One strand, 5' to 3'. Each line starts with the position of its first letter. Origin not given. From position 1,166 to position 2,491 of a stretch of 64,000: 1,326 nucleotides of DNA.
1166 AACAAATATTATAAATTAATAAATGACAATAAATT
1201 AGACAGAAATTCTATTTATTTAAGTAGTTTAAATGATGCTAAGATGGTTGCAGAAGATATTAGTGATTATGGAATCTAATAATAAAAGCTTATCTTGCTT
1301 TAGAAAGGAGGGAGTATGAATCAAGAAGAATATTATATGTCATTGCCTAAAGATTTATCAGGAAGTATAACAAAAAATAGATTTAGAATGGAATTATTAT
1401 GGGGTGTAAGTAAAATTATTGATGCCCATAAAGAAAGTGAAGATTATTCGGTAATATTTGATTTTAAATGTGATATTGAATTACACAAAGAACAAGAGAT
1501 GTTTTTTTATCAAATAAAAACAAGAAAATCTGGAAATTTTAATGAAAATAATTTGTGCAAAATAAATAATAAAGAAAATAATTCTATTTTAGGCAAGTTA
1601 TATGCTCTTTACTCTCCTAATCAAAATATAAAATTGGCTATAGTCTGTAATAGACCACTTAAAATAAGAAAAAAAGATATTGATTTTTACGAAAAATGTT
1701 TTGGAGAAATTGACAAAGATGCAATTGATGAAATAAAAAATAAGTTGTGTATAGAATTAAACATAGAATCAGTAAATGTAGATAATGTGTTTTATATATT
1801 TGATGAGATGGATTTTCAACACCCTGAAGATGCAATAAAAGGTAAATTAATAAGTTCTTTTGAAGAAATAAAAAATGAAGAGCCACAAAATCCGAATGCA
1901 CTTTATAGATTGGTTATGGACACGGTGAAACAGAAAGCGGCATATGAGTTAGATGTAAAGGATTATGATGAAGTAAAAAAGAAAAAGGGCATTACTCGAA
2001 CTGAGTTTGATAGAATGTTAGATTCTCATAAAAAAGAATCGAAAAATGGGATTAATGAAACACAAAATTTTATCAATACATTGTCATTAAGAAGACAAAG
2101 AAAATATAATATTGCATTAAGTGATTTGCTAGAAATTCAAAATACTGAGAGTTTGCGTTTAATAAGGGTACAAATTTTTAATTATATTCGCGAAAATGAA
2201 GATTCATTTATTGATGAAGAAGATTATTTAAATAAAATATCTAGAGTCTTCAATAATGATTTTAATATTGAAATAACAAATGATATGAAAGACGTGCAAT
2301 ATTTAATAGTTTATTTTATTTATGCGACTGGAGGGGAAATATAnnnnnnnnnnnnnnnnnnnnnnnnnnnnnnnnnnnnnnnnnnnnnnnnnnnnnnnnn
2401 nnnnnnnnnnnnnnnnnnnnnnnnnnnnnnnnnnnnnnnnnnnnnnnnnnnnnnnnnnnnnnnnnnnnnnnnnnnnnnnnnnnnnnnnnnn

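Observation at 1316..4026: Two-gene Lamassu-like cassette: Cap4/DUF4297-like nuclease plus SMC/Rad50-like ATPase with a CxxC hook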

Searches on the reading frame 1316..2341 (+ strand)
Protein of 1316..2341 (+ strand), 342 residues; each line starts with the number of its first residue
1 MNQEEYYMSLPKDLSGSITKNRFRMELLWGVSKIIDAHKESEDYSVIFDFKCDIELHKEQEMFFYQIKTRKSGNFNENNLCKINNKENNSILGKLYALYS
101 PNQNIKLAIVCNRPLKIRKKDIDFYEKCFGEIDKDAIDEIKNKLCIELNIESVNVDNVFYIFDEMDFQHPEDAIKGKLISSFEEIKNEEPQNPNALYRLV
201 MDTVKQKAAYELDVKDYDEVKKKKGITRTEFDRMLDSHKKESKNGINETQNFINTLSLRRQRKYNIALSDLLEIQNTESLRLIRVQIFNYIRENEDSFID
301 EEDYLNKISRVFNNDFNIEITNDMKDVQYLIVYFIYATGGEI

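Call 3: search_protein_families(library=pfam, proteins=[window:1316-2341:+], max_evalue=1)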
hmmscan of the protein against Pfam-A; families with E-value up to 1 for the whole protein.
window:1316-2341:+ (342 aa): 2 families
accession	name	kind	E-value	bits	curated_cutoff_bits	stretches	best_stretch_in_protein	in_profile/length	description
PF14130.12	Cap4_nuclease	-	7.5e-55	186.7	26.2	1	15-208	2-200/200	Cap4, dsDNA endonuclease domain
PF18035.6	Bap31_Bap29_C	-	0.035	14.6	30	1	208-242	14-42/52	Bap31/Bap29 cytoplasmic coiled-coil domain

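Call 4: search_protein_families(library=padloc, proteins=[window:1316-2341:+], max_evalue=1)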
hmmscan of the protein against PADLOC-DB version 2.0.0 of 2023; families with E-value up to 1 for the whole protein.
window:1316-2341:+ (342 aa): 5 families
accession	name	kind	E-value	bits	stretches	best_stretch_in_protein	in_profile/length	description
PDLC00239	LmuA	-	1.9e-144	479.3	1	1-341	1-348/349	DUF4297 domain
PDLC00238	LmuA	-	1.2e-36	125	1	9-317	12-344/365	DUF4297 domain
PDLC03849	LmuA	-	1.3e-29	101.9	1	12-260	13-278/370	-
PDLC00240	LmuA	-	8.8e-29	99.1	1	12-336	16-357/364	DUF4297 domain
PDLC00248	LmuA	-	3.1e-20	70.7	1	15-274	15-281/359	DUF4297 domain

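Call 5: search_protein_families(library=ncbifam, proteins=[window:1316-2341:+], max_evalue=1)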
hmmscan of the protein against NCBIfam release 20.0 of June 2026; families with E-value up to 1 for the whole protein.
window:1316-2341:+ (342 aa): 2 families
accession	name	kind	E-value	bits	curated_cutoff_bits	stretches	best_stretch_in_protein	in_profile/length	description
NF047688.1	LIMLP_19325_fam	subfamily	0.0069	16.1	70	1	113-131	9-27/54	LIMLP_19325 family protein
NF038109.1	tapY2_fam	equivalog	0.058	13.3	35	1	46-74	16-44/91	TapY2 family type IVa secretion system protein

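Call 7: search_solved_structures(query=window:1316-2341:+, max_evalue=1, show_alignments=2)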
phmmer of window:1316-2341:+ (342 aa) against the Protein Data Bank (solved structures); distinct sequences matched with E-value up to 1: 4.
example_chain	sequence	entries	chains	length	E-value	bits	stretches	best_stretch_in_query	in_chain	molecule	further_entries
9h3g_Ja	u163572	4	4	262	0.021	17.2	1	30-155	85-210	Small ribosomal subunit protein eS4x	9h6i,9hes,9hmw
9sdp_BE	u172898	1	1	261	0.075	15.4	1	30-155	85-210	Small ribosomal subunit protein eS4z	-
8auv_A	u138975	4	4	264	0.5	12.7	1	30-157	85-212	eS4 (40S ribosomal protein S4) | 40S ribosomal protein S4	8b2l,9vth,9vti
8ip8_ja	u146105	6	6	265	0.61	12.4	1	30-156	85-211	40S ribosomal protein eS4 | 40S ribosomal protein S4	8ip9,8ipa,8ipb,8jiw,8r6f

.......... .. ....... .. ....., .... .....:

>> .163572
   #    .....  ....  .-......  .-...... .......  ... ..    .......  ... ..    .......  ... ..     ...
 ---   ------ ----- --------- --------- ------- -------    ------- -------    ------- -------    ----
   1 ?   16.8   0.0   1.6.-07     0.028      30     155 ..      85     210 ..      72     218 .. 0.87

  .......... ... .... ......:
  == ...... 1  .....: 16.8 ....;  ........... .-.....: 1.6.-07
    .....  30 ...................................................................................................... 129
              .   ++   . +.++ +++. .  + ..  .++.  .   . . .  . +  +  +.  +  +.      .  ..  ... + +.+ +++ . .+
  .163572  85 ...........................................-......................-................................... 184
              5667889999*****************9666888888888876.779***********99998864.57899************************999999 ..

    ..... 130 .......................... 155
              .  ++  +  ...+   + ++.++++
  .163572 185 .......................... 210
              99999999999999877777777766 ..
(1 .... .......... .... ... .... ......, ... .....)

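Call 16: find_homologous_proteins(query=window:1316-2341:+, max_evalue=0.00001)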
Query window:1316-2341:+ (342 aa): 189 proteins with E <= 0.00001 among 1675 candidates; the best 120 are listed.
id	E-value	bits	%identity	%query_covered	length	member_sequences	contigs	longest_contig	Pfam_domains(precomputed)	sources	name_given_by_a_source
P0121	9.7e-214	727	98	100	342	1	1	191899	PF14130.13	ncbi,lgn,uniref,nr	ncbi:DUF4297 domain-containing protein [Allofustis seminis]|uniref:DUF4297 domain-containing protein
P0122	1.0e-213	726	97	100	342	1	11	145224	PF14130.13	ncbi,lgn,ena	-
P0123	3.4e-213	725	97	100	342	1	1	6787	PF14130.13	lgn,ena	-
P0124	1.8e-212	722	96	100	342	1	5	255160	PF14130.13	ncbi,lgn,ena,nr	ncbi:hypothetical protein HMPREF1634_01315 [Tissierellia bacterium S7-1-4]|nr:hypothetical protein H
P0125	2.2e-212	722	96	100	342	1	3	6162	PF14130.13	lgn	-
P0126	2.7e-211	718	96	100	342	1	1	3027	PF14130.13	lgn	-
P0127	1.6e-208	709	95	100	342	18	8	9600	PF14130.13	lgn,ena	-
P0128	2.4e-208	709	95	100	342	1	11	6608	PF14130.13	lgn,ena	-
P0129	9.5e-201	684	92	100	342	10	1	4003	PF14130.13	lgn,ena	-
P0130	3.6e-182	623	82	100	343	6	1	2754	PF14130.13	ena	-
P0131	4.3e-180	616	80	100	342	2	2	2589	PF14130.13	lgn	-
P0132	8.9e-179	612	81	100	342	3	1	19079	PF14130.13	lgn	-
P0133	1.9e-161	555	84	86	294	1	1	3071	PF14130.13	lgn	-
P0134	4.8e-151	521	68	100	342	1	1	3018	PF14130.13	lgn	-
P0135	3.9e-149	514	67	100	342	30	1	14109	PF14130.13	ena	-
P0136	8.5e-149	513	66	99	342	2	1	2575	PF14130.13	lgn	-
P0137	5.1e-148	511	67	100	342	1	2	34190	PF14130.13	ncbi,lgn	ncbi:MAG: DUF4297 domain-containing protein [Beduini sp.]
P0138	1.7e-147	509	66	100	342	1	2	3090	PF14130.13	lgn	-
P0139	3.9e-147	508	66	100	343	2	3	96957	PF14130.13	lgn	-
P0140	5.9e-147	507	64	99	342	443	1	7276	PF14130.13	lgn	-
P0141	1.7e-145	502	67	98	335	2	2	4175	PF14130.13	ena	-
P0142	3.1e-144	498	65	100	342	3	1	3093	PF14130.13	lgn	-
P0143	3.9e-143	495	63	100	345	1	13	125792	PF14130.13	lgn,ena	-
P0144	6.5e-143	494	63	100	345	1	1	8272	PF14130.13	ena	-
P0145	6.6e-143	494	63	100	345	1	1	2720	PF14130.13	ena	-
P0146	6.8e-143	494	63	100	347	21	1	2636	PF14130.13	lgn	-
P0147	8.5e-143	493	66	98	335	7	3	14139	PF14130.13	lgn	-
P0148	9.1e-143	493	63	100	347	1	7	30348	PF14130.13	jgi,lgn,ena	jgi:hypothetical protein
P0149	2.2e-140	485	64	100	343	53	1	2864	PF14130.13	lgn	-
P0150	4.7e-140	484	63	100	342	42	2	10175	PF14130.13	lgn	-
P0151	1.5e-139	483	63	100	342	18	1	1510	PF14130.13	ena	-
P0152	1.8e-139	482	62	100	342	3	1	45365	PF14130.13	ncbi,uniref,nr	ncbi:DUF4297 domain-containing protein [Helcococcus ovis]|uniref:DUF4297 domain-containing protein n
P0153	2.1e-139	482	63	100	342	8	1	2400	PF14130.13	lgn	-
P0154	4.2e-137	475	62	100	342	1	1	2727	PF14130.13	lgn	-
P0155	5.4e-137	474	63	98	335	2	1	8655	PF14130.13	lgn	-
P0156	9.6e-136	470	62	100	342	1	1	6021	PF14130.13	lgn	-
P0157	7.2e-133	461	60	100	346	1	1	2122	PF14130.13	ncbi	-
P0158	6.4e-127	441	63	89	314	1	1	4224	PF14130.13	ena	-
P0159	4.5e-125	435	59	99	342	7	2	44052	PF14130.13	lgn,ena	-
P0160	6.4e-123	428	56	98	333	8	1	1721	PF14130.13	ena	-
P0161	7.3e-123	428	56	98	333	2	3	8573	PF14130.13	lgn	-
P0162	4.7e-118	412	56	98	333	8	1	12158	PF14130.13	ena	-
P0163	9.9e-117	408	79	68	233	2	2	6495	PF14130.13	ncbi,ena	-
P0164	1.9e-115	404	53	100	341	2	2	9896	PF14130.13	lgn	-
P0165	7.0e-113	395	54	100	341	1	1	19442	PF14130.13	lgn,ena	-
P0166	7.4e-113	395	54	99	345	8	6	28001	PF14130.13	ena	-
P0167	5.6e-112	392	53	100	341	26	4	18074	PF14130.13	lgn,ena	-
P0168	3.7e-111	389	53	100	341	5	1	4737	PF14130.13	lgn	-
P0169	1.7e-110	387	61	81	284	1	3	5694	PF14130.13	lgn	-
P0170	2.8e-110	387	53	100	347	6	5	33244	PF14130.13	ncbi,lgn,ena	-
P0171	5.5e-110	386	53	98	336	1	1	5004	PF14130.13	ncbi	-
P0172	2.4e-109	384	54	98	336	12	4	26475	PF14130.13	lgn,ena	-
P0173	8.2e-108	378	51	100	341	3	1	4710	PF14130.13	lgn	-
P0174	3.9e-107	376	51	100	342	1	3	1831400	PF14130.13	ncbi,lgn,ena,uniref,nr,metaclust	ncbi:hypothetical protein AWM75_07590 [Aerococcus urinaehominis]|uniref:Uncharacterized protein n=1 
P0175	7.1e-106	372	52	100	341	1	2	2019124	PF14130.13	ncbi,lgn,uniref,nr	ncbi:DUF4297 domain-containing protein [Otariodibacter oris]|uniref:Uncharacterized protein DUF4297 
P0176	1.1e-105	371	52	100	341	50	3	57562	PF14130.13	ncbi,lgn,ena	-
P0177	2.6e-104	367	51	100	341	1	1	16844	PF14130.13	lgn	-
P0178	6.8e-104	366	51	100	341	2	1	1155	PF14130.13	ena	-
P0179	7.2e-104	365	51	100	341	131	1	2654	PF14130.13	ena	-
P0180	1.0e-102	362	51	100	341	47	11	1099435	PF14130.13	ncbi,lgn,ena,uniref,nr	ncbi:DUF4297 domain-containing protein [Peptoniphilus obesi]|uniref:DUF4297 domain-containing protei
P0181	3.7e-101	357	51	100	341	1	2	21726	PF14130.13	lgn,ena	-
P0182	1.4e-100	355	52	100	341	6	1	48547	PF14130.13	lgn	-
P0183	4.3e-100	353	52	100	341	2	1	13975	PF14130.13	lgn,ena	-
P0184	8.5e-99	349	50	98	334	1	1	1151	PF14130.13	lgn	-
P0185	1.7e-96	341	63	73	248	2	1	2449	PF14130.13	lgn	-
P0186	1.1e-93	332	53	85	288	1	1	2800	PF14130.13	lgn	-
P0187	2.5e-90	321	60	68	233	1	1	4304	PF14130.13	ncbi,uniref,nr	ncbi:hypothetical protein HMPREF9211_1517 [Lactobacillus iners LactinV 01V1-a]|uniref:CD-NTase assoc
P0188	1.8e-89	318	60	68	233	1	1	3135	PF14130.13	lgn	-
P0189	8.4e-88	313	58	68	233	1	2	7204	PF14130.13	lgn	-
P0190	7.1e-81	290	44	97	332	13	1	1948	PF14130.13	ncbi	ncbi:dsDNA nuclease domain-containing protein, partial [Metamycoplasma hyosynoviae]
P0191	4.5e-78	281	61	60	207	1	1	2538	PF14130.13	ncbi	-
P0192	1.3e-77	279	40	99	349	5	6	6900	PF14130.13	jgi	-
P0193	2.4e-76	275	43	97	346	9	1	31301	PF14130.13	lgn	-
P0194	7.7e-76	273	43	97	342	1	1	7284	PF14130.13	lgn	-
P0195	2.0e-75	272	61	58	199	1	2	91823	PF14130.13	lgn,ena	-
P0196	2.3e-75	272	61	58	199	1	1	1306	PF14130.13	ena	-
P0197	2.6e-75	272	41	99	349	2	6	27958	PF14130.13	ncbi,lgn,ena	-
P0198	3.4e-75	271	41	99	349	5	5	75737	PF14130.13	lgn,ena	-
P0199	4.9e-75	271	61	58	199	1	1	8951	PF14130.13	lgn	-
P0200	7.3e-75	270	43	97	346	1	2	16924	PF14130.13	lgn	-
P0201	8.8e-75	270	43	97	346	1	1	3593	PF14130.13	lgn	-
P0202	1.1e-74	270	61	58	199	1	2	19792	PF14130.13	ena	-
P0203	1.2e-74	269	43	99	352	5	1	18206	PF14130.13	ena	-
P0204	2.8e-74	268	40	99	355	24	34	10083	PF14130.13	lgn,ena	-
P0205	5.9e-74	267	59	58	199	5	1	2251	PF14130.13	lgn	-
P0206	7.7e-74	267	39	99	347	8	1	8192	PF14130.13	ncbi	-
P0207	9.6e-74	266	41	97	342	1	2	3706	PF14130.13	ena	-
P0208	2.2e-73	265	43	98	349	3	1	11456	PF14130.13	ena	-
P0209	3.6e-73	265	41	99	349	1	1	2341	PF14130.13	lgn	-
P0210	4.7e-73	264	42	97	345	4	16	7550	PF14130.13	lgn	-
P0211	5.1e-73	264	42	99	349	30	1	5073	PF14130.13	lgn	-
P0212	6.6e-73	264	40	99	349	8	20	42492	PF14130.13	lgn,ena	-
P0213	7.1e-73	264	42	95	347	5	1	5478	PF14130.13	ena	-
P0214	9.5e-73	263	43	99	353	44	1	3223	PF14130.13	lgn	-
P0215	2.4e-72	262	43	99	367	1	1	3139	PF14130.13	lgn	-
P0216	3.1e-72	262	41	97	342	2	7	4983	PF14130.13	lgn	-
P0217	4.5e-72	261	41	99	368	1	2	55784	PF14130.13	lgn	-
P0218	4.5e-72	261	42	99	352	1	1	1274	PF14130.13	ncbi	-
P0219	5.7e-72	261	62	55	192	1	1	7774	PF14130.13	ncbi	ncbi:dsDNA nuclease domain-containing protein, partial [Streptococcus suis]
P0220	1.5e-71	259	39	99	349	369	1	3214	PF14130.13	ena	-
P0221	1.6e-71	259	41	98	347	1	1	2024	PF14130.13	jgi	-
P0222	1.9e-71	259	42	99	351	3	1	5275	PF14130.13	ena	-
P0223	4.0e-71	258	39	99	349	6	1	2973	PF14130.13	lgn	-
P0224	6.2e-71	257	39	99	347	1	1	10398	PF14130.13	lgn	-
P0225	8.6e-71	257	42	97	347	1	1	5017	PF14130.13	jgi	jgi:hypothetical protein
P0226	1.1e-70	257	38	99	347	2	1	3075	PF14130.13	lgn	-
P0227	2.5e-70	255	40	97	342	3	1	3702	PF14130.13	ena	-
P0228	3.5e-70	255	61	54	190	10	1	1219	PF14130.13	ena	-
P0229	7.6e-70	254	41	97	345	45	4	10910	PF14130.13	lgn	-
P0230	1.3e-69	253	40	96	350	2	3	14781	PF14130.13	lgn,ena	-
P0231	4.9e-69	251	40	99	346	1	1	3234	PF14130.13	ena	-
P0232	5.1e-69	251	40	99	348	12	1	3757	PF14130.13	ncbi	-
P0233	6.0e-69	251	40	98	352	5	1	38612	PF14130.13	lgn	-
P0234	6.3e-69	251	60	56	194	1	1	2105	PF14130.13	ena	-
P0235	8.3e-69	250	39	99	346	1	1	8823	PF14130.13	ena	-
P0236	9.4e-69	250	62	52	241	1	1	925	PF19503.5,PF14130.13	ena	-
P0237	1.5e-68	249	40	99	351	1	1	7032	PF14130.13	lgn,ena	-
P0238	1.5e-68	249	39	97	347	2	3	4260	PF14130.13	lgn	-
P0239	2.6e-68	249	39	97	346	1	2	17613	PF14130.13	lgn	-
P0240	2.6e-68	249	41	97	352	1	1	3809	PF14130.13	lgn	-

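Call 21: search_solved_structures(query=A2, max_evalue=1, show_alignments=3)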
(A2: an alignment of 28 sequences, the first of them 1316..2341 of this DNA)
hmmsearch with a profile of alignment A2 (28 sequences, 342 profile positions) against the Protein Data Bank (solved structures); distinct sequences matched with E-value up to 1: 0.

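Call 30: predict_structure(alignment_id=A2)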
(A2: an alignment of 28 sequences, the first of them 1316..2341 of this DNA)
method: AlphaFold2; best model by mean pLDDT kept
length: 342 residues; sequences in the alignment: 28
mean_pLDDT: 89.8   pTM: 0.76
mean pLDDT of the five models: 89.8, 88.9, 88.0, 85.7, 84.9
residues with pLDDT >= 90: 228; 70-90: 103; 50-70: 5; < 50: 6
segments of 3 or more residues with pLDDT < 50: 16-21
pLDDT, mean of each block of 10 residues (from residue 1): 88 54 82 94 92 93 92 89 84 92 94 90 87 91 93 95 86 93 91 90 90 86 94 91 86 95 96 87 94 91 94 91 96 91 84
secondary structure, 60 per line:
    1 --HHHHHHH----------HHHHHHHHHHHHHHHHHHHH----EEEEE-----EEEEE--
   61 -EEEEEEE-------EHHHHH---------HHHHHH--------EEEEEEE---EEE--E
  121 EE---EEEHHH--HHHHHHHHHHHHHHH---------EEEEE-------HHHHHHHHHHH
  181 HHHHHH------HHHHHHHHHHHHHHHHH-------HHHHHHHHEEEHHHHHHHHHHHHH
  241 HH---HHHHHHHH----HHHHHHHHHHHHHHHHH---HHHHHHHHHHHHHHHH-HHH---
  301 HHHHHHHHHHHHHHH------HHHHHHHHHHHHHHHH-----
elements in order: H3-9 H20-39 E44-48 E54-58 E62-68 H77-81 H91-96 E105-111 E115-117 E120-122 E126-128 H134-148 E158-162 H170-186 H193-209 H217-224 E225-227 H228-242 H246-253 H258-274 H278-293 H301-315 H322-337

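Call 35: fold_search(model_id=the predicted structure, library=pdb)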
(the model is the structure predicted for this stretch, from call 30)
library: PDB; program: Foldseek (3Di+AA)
matches with E <= 10: 202; with E <= 0.001: 7
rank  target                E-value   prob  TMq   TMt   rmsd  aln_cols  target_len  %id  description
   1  8zue_A                1.1e-06  1.00  0.45  0.31   5.5       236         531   13  cryo-electron microscopy (cryo-EM) structure of the Hachiman defense system from Escherichia coli (released 2025-03-26)
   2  9ux7_C                1.3e-05  1.00  0.55  0.60   5.6       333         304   12  CryoEM Structure of LmuAB-DNA complex (released 2026-03-25)
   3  9nxx_D                2.5e-05  1.00  0.41  0.38  12.8       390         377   13  LmuA_conformation 1 (released 2025-12-17)
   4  9nxx_B                3.2e-05  1.00  0.37  0.34  12.9       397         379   12  LmuA_conformation 1 (released 2025-12-17)
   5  9hr5_A                8.3e-05  1.00  0.36  0.33  13.6       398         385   11  Salmonella enterica Lamassu LmuA nuclease tetramer bound to DNA duplex (released 2025-10-01)
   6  9c1m_G                8.7e-05  1.00  0.44  0.36  15.2       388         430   13  HerA-DUF assembly 1 (released 2025-06-04)
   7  9hr5_C                1.8e-04  1.00  0.39  0.35  12.6       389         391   10  Salmonella enterica Lamassu LmuA nuclease tetramer bound to DNA duplex (released 2025-10-01)
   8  6wam_F                1.8e-03  1.00  0.37  0.31   6.3       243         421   12  Structure of Acinetobacter baumannii Cap4 SAVED/CARF-domain containing receptor (released 2020-06-17)
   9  6vm6_C                1.9e-03  1.00  0.36  0.29   6.9       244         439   12  Structure of Acinetobacter baumannii Cap4 SAVED/CARF-domain containing receptor with the cyclic trinucleotide 2'3'3'-c (released 2020-06-17)
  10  6wan_F                2.2e-03  1.00  0.38  0.32   6.3       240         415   12  Structure of Acinetobacter baumannii Cap4 SAVED/CARF-domain containing receptor with the cyclic trinucleotide 3'3'3'-c (released 2020-06-17)
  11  6vm6_F                2.5e-03  1.00  0.35  0.28   7.0       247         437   12  Structure of Acinetobacter baumannii Cap4 SAVED/CARF-domain containing receptor with the cyclic trinucleotide 2'3'3'-c (released 2020-06-17)
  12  6wam_B                2.6e-03  1.00  0.36  0.29   6.6       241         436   12  Structure of Acinetobacter baumannii Cap4 SAVED/CARF-domain containing receptor (released 2020-06-17)
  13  6vm6_E                3.5e-03  1.00  0.36  0.29   7.0       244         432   12  Structure of Acinetobacter baumannii Cap4 SAVED/CARF-domain containing receptor with the cyclic trinucleotide 2'3'3'-c (released 2020-06-17)
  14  6wam_A                4.1e-03  1.00  0.37  0.29   6.5       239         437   12  Structure of Acinetobacter baumannii Cap4 SAVED/CARF-domain containing receptor (released 2020-06-17)
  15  9hqx_A                7.5e-03  0.97  0.38  0.35  14.1       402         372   10  Salmonella enterica Lamassu LmuACB bound to DNA duplex (released 2025-10-01)
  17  6vm6_B                8.3e-03  1.00  0.35  0.28   7.1       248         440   12  Structure of Acinetobacter baumannii Cap4 SAVED/CARF-domain containing receptor with the cyclic trinucleotide 2'3'3'-c (released 2020-06-17)
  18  6vm6_A                8.8e-03  1.00  0.36  0.29   6.7       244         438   11  Structure of Acinetobacter baumannii Cap4 SAVED/CARF-domain containing receptor with the cyclic trinucleotide 2'3'3'-c (released 2020-06-17)
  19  6wam_E                9.3e-03  1.00  0.35  0.29   6.8       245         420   13  Structure of Acinetobacter baumannii Cap4 SAVED/CARF-domain containing receptor (released 2020-06-17)
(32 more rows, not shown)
